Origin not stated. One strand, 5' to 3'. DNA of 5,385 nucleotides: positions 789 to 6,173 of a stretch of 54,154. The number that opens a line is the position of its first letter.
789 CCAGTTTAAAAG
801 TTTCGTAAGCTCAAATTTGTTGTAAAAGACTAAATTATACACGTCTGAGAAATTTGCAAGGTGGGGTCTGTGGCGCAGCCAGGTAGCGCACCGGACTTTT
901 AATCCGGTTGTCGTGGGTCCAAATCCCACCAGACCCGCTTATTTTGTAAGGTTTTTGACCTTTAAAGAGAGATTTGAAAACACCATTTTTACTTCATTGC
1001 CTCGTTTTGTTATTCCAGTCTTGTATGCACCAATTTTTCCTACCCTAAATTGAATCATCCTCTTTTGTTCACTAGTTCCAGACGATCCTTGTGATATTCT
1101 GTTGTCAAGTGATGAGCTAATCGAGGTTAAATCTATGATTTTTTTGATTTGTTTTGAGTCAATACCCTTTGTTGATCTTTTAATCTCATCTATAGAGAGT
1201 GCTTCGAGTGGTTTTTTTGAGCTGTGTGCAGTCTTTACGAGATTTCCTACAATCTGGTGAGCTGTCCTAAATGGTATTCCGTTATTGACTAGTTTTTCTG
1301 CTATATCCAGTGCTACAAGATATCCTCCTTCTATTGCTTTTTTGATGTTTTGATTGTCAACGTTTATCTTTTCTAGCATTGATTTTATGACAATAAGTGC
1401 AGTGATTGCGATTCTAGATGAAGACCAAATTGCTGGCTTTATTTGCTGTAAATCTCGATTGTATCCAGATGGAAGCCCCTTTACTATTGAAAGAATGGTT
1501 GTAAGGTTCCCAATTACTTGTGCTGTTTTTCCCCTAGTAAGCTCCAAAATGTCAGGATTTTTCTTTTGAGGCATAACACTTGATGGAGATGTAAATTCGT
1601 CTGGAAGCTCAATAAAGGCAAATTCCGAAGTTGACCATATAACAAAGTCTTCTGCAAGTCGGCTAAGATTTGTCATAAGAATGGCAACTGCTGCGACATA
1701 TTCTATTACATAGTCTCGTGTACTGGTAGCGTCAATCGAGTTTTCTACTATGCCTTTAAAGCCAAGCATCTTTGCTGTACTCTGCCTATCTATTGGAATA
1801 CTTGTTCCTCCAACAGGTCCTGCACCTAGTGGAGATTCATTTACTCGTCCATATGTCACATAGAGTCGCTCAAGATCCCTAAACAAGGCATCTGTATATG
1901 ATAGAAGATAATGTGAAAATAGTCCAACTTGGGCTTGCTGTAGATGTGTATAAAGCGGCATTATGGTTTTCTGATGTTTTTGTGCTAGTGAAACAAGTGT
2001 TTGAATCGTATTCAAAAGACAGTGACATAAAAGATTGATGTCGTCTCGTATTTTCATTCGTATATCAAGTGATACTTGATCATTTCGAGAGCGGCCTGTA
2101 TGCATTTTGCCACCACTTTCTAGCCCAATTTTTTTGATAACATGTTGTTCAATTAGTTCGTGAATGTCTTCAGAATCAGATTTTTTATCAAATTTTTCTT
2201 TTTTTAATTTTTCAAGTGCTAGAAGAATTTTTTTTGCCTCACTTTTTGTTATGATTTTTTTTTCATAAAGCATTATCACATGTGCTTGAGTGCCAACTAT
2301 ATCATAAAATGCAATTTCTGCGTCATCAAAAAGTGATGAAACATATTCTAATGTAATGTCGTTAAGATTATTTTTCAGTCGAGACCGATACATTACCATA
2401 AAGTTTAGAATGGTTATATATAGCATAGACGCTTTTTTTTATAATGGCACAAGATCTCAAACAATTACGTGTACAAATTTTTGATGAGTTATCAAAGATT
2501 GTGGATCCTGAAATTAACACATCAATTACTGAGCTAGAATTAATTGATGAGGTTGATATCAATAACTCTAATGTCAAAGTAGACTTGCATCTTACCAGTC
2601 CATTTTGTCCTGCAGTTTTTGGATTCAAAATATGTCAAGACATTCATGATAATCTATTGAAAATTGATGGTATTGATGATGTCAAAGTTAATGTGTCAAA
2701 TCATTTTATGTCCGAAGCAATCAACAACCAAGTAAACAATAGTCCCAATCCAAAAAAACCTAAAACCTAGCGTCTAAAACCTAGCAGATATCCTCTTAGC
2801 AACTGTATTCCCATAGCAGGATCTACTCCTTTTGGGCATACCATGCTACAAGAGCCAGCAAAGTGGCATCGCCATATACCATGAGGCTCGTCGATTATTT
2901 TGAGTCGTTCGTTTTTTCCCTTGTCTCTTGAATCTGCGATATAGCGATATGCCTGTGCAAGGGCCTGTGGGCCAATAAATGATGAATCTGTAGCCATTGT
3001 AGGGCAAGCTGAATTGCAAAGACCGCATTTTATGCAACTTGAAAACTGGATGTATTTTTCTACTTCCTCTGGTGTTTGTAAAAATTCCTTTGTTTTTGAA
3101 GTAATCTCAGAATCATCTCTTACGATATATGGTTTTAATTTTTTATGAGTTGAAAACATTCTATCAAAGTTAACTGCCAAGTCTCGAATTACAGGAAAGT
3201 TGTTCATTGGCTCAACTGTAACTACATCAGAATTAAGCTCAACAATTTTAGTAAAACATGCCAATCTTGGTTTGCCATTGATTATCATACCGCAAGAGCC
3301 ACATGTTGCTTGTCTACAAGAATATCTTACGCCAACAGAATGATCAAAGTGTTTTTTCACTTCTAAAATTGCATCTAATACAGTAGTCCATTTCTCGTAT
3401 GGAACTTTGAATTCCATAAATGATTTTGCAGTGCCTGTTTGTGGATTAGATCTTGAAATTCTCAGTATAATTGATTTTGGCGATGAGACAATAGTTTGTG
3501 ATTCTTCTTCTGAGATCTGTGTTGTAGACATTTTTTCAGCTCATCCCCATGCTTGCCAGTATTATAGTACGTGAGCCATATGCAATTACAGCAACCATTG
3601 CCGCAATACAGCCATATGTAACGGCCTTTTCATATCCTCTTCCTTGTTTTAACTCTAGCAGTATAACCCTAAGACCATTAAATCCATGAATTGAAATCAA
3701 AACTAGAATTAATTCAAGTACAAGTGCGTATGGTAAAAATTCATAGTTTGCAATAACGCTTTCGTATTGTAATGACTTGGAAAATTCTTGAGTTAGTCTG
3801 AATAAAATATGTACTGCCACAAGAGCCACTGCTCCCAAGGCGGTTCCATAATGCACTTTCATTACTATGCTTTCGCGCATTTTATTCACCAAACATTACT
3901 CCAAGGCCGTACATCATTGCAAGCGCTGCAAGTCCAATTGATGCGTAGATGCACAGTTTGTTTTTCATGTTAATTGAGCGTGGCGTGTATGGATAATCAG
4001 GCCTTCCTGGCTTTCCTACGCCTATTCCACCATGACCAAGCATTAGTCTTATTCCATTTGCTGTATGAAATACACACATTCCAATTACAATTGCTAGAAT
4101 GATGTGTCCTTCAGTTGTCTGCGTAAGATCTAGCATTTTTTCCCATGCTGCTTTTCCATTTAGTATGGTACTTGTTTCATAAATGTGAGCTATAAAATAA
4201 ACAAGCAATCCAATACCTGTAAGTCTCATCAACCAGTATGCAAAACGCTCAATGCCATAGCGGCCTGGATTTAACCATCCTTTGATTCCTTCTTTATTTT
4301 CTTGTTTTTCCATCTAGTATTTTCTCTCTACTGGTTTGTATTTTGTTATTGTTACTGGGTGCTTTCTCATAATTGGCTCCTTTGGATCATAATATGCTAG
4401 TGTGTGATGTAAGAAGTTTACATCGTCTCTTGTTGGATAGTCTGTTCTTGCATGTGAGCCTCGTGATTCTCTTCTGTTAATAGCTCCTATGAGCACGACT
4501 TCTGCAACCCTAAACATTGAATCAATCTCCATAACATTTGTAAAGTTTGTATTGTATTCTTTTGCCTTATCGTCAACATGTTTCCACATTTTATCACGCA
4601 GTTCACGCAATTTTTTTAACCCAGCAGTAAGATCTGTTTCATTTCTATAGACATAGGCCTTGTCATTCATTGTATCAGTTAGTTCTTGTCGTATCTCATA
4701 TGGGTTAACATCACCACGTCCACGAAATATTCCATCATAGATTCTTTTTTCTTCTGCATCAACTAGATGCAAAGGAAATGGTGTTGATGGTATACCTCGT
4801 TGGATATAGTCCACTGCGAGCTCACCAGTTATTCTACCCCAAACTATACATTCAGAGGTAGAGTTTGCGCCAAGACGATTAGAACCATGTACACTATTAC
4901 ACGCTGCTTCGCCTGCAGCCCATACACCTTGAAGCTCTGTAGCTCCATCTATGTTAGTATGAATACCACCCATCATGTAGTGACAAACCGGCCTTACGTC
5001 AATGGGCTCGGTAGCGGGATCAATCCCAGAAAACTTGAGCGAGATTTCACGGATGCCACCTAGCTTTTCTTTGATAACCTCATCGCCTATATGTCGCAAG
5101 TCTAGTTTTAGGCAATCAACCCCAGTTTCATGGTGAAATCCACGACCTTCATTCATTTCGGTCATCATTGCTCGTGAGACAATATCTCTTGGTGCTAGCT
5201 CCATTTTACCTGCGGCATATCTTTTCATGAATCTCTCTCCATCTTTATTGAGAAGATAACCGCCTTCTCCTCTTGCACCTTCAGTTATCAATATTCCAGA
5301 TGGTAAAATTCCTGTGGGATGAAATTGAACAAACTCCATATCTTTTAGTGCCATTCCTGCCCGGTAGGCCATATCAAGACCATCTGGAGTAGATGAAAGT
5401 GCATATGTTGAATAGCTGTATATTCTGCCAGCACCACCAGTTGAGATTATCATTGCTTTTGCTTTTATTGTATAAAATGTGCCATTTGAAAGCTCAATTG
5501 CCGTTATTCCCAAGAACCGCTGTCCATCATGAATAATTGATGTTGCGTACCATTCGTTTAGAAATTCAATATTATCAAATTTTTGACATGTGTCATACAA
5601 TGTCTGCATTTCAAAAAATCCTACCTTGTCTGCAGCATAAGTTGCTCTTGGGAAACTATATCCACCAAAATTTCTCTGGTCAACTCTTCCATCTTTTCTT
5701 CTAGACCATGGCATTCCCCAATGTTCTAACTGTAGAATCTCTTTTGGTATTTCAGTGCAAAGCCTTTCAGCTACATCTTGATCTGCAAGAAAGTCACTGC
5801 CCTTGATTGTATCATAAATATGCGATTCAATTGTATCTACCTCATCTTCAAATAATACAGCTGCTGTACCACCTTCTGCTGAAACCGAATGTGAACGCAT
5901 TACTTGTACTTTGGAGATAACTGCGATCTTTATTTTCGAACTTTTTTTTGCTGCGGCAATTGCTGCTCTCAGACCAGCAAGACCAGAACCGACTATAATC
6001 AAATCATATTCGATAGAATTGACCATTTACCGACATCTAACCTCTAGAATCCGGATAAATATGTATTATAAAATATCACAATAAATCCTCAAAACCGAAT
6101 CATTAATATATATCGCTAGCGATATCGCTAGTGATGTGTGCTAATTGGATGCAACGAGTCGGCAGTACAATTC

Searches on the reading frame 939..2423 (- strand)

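Call 18: search_protein_families(library=pfam, max_evalue=0.00001, proteins=[window:939-2423:-])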
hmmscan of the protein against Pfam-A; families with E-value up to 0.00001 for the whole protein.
window:939-2423:- (494 aa): 2 families
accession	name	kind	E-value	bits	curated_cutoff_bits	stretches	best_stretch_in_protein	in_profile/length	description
PF00206.25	Lyase_1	-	2.9e-55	188.3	27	1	30-305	17-312/312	Lyase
PF14698.11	ASL_C2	-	1e-17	64.8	27.3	1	369-434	2-66/69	Argininosuccinate lyase C-terminal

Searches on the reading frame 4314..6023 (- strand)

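Call 18: search_protein_families(library=pfam, max_evalue=0.00001, proteins=[window:4314-6023:-])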
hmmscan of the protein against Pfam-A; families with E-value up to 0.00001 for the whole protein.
window:4314-6023:- (569 aa): 4 families
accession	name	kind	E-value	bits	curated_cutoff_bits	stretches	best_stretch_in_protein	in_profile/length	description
PF00890.30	FAD_binding_2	-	6.1e-102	342.3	20.4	1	7-388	1-413/414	FAD binding domain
PF02910.25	Succ_DH_flav_C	-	7.6e-39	133.1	20.8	1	445-569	1-130/130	Fumarate reductase flavoprotein C-term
PF07992.20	Pyr_redox_2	-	1.6e-08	34.8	26.1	0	6-200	1-112/291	Pyridine nucleotide-disulphide oxidoreductase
PF01134.28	GIDA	-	9.8e-07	28.6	22.1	0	7-74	1-68/391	Glucose inhibited division protein A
